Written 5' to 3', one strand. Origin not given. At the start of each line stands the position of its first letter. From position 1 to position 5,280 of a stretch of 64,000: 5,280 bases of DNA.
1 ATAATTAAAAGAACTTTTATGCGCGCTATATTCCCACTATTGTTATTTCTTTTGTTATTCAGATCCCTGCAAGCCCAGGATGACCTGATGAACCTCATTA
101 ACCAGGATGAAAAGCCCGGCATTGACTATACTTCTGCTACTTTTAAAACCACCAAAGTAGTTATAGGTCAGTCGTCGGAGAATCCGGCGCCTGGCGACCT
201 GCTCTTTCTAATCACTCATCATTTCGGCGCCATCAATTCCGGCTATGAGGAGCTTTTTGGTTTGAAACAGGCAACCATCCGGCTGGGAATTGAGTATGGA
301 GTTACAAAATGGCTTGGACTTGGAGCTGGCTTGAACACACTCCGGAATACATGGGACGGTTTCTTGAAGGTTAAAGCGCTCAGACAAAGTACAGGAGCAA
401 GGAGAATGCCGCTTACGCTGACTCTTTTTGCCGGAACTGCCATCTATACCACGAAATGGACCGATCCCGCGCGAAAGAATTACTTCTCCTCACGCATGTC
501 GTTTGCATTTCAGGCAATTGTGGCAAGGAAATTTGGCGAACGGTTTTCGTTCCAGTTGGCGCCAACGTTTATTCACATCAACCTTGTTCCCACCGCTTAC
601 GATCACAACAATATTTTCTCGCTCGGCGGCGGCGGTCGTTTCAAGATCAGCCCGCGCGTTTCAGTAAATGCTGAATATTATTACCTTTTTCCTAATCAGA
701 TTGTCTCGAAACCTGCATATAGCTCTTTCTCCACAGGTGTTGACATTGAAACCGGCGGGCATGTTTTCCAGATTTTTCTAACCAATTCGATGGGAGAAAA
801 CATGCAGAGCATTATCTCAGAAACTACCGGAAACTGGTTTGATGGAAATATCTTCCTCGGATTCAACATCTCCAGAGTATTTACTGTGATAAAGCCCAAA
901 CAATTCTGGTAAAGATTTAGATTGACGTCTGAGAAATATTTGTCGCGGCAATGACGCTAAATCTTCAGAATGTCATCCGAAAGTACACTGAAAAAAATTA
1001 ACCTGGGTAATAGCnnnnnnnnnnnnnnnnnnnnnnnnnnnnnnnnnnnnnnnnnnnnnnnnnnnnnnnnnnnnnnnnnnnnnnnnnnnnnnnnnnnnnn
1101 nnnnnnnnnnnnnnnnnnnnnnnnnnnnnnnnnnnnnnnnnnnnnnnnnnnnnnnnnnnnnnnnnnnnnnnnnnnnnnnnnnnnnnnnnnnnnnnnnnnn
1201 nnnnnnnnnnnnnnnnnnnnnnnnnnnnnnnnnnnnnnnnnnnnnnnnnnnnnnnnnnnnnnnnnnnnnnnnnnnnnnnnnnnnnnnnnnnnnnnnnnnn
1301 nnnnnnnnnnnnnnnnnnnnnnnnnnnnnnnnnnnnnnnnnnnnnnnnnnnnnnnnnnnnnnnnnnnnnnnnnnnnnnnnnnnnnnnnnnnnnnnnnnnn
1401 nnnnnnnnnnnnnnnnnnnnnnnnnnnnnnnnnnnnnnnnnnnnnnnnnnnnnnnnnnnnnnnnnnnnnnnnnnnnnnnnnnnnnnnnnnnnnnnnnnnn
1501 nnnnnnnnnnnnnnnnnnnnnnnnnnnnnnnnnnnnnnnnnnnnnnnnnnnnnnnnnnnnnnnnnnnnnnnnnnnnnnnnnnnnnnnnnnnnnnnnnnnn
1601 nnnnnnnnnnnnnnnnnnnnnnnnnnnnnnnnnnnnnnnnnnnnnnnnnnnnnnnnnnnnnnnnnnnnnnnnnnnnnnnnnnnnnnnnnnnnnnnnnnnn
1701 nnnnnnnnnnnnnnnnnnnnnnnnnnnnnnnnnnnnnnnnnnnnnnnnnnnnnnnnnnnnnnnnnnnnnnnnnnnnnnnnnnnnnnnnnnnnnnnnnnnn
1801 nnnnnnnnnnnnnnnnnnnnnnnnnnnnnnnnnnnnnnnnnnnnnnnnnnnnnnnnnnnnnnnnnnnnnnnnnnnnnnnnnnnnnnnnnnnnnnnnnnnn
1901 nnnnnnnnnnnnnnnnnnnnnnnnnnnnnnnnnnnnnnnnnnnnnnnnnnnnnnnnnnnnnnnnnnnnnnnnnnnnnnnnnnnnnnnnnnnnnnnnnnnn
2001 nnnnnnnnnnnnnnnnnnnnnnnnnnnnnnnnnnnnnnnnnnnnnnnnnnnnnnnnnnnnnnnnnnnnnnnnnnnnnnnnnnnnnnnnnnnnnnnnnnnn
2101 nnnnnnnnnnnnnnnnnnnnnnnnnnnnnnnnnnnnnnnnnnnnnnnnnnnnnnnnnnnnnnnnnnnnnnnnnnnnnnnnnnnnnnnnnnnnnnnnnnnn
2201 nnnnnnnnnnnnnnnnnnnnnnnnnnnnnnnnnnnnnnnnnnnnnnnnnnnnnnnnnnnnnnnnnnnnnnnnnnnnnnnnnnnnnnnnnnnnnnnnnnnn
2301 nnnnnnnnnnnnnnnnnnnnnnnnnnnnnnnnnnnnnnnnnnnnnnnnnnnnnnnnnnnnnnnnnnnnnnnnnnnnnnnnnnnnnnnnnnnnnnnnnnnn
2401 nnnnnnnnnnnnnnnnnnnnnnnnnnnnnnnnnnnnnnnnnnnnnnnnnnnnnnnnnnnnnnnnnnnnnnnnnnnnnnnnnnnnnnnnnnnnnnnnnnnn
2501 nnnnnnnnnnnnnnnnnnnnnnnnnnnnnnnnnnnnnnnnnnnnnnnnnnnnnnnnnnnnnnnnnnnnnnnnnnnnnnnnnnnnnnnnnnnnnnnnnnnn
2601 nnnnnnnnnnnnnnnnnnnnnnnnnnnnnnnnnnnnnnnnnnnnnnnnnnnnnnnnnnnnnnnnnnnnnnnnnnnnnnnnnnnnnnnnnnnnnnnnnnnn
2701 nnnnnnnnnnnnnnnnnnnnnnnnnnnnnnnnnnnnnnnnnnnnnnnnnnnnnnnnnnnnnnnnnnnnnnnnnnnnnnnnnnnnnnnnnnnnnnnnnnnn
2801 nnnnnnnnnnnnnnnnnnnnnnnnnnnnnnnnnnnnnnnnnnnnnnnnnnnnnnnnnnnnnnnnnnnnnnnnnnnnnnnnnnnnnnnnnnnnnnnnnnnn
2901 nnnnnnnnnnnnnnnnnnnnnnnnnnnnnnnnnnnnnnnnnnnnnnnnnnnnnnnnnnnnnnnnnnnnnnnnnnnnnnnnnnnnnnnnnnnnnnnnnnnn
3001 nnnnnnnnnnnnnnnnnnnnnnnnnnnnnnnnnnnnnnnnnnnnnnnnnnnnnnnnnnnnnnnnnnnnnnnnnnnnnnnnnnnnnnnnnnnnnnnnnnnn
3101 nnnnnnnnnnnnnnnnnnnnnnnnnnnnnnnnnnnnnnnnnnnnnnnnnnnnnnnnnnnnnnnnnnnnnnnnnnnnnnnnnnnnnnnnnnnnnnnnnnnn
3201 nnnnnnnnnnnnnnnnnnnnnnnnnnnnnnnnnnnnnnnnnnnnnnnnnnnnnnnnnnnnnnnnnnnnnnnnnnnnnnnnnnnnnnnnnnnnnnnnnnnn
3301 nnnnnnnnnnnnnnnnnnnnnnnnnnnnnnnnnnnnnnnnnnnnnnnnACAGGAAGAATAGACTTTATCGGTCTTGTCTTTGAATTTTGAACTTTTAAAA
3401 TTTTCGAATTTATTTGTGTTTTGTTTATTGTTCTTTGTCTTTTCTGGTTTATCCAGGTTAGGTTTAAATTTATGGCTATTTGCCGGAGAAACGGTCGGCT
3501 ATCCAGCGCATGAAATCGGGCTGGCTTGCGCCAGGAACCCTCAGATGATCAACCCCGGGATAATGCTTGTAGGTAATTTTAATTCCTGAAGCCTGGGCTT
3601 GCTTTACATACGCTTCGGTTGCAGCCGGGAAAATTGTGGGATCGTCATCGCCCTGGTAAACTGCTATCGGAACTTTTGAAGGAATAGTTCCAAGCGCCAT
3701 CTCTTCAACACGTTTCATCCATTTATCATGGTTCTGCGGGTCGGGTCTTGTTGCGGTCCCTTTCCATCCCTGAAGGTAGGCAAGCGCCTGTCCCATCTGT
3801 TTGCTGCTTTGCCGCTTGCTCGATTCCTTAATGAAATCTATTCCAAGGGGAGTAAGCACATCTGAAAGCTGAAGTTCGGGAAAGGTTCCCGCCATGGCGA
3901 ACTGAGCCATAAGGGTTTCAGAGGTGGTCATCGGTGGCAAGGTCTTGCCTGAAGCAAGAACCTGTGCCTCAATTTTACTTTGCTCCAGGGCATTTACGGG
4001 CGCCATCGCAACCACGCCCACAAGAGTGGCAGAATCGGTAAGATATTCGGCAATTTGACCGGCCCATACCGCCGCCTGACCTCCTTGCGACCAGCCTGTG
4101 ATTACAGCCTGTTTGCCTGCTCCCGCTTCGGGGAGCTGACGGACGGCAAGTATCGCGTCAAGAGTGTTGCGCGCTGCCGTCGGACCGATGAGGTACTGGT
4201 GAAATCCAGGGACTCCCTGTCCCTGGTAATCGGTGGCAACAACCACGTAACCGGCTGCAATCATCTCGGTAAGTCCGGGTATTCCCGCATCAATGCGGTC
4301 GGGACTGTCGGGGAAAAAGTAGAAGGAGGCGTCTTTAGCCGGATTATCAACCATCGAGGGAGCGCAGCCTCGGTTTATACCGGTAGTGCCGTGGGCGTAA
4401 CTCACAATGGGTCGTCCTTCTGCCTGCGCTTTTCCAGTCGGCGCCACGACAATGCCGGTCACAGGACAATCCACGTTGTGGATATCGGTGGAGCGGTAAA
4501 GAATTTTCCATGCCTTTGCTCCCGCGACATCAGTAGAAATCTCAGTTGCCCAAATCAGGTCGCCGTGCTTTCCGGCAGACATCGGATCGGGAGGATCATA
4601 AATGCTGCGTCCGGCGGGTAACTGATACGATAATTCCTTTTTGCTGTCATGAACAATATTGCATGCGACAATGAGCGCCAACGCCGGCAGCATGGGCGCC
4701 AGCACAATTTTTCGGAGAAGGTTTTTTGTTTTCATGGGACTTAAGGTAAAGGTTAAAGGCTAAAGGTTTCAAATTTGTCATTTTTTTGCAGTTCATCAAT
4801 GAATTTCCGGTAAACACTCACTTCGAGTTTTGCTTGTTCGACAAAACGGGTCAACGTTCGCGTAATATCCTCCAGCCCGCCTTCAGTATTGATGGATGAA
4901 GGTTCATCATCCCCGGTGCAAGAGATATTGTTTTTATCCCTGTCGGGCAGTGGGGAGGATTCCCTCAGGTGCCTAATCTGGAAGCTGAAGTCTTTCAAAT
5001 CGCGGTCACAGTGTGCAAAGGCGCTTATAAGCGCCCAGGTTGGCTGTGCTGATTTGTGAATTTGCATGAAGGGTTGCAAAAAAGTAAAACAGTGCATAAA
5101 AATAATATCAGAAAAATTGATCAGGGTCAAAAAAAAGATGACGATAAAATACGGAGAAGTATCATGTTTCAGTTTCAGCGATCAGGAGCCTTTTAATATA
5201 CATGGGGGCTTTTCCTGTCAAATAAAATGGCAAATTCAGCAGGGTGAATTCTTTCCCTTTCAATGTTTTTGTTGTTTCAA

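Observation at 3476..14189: Lipase / amide-hydrolase / beta-barrel gene set organised like a utilisation locus for an amide-linked lipid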

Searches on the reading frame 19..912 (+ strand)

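Call 16: search_protein_families(library=pfam, proteins=[window:19-912:+], max_evalue=1)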
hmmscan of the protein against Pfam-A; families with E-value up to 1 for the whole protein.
window:19-912:+ (297 aa): 3 families
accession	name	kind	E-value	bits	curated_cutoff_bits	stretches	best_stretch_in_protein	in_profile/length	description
PF19089.6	DUF5777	-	1.4e-88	296.7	23.1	1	42-288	1-247/247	Membrane bound beta barrel domain (DUF5777)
PF13505.12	OMP_b-brl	-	0.0066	17.1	28.7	1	84-222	43-152/175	Outer membrane protein beta-barrel domain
PF10677.15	DUF2490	-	0.057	13.6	29.8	0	79-115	31-60/186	Protein of unknown function (DUF2490)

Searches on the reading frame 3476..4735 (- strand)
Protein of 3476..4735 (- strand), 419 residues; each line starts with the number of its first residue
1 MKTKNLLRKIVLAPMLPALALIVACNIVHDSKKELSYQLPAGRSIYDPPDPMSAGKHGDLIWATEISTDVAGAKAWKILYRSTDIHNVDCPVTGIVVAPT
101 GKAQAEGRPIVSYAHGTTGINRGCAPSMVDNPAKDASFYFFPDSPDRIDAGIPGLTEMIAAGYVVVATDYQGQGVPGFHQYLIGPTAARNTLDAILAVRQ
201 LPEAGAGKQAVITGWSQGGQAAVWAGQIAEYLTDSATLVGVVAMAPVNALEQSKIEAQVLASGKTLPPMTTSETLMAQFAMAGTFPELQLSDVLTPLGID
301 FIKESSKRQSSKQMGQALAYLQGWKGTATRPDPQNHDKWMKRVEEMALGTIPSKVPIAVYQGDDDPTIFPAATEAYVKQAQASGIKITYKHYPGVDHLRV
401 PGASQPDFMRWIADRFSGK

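Call 3: search_protein_families(library=pfam, proteins=[window:3476-4735:-], max_evalue=0.01)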
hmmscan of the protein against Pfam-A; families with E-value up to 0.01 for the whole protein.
window:3476-4735:- (419 aa): 6 families
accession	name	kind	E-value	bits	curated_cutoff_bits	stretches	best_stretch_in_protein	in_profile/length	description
PF03583.20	LIP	-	3.4e-14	53.3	23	2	156-250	20-113/286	Secretory lipase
PF00326.27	Peptidase_S9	-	8.9e-09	35.6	22.6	1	160-225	12-81/213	Prolyl oligopeptidase family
PF12697.13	Abhydrolase_6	-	1.9e-07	32.4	26.3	1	155-407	20-212/217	Alpha/beta hydrolase family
PF12146.15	Hydrolase_4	-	2.1e-07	30.9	27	1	157-397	26-232/239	Serine aminopeptidase, S33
PF00561.26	Abhydrolase_1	-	0.0018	18.4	25.8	1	200-397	61-238/245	alpha/beta hydrolase fold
PF01738.24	DLH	-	0.0022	18.1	21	0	351-397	140-186/217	Dienelactone hydrolase family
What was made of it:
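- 3476..4735 (-): LIP-family lipase lipoprotein (GWSQG). Its 5' end and signal peptide are homologous to those of the P genes. PF03583 3.4e-14 (call 3).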

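Call 4: search_protein_families(library=ncbifam, proteins=[window:3476-4735:-], max_evalue=0.01)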
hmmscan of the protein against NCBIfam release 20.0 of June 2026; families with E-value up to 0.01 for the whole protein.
window:3476-4735:- (419 aa): 0 families

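Call 44: search_solved_structures(query=window:3476-4735:-, max_evalue=0.1)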
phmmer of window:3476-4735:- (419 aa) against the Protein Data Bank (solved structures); distinct sequences matched with E-value up to 0.1: 11.
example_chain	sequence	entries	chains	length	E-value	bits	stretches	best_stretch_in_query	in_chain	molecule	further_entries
3h2g_A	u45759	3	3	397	2.7e-07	33.4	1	153-257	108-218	esterase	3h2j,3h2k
3h2h_A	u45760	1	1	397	2.8e-07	33.3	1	153-257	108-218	esterase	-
3h2i_A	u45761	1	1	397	3.1e-07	33.2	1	153-257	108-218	esterase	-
3guu_A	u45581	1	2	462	3.4e-07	33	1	16-248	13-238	Lipase A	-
2veo_A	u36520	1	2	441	2.2e-06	30.3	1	44-242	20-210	LIPASE A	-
9jcb_A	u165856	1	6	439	0.00047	22.7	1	33-241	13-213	Lipase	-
3wyd_A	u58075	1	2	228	0.0074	18.7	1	354-412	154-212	LC-Est1C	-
9x6a_A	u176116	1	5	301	0.012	18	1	192-251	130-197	carboxylesterase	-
5h6g_A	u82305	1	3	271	0.02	17.3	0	157-222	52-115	Putative secreted lipase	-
5h6b_A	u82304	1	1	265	0.021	17.3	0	157-222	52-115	Putative secreted lipase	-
7yii_A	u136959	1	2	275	0.032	16.6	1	153-274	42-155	Non-heme haloperoxidase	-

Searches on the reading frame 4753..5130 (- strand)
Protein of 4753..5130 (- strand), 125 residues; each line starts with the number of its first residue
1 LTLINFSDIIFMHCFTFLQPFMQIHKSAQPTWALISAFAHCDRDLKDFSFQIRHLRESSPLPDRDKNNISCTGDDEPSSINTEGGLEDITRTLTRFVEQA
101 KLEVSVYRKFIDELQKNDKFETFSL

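Call 3: search_protein_families(library=pfam, proteins=[window:4753-5130:-], max_evalue=0.01)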
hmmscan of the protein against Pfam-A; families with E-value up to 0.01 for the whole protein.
window:4753-5130:- (125 aa): 0 families

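Call 4: search_protein_families(library=ncbifam, proteins=[window:4753-5130:-], max_evalue=0.01)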
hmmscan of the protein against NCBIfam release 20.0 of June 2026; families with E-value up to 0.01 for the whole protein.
window:4753-5130:- (125 aa): 0 families

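Call 16: search_protein_families(library=pfam, proteins=[window:4753-5130:-], max_evalue=1)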
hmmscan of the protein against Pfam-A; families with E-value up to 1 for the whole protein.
window:4753-5130:- (125 aa): 0 families
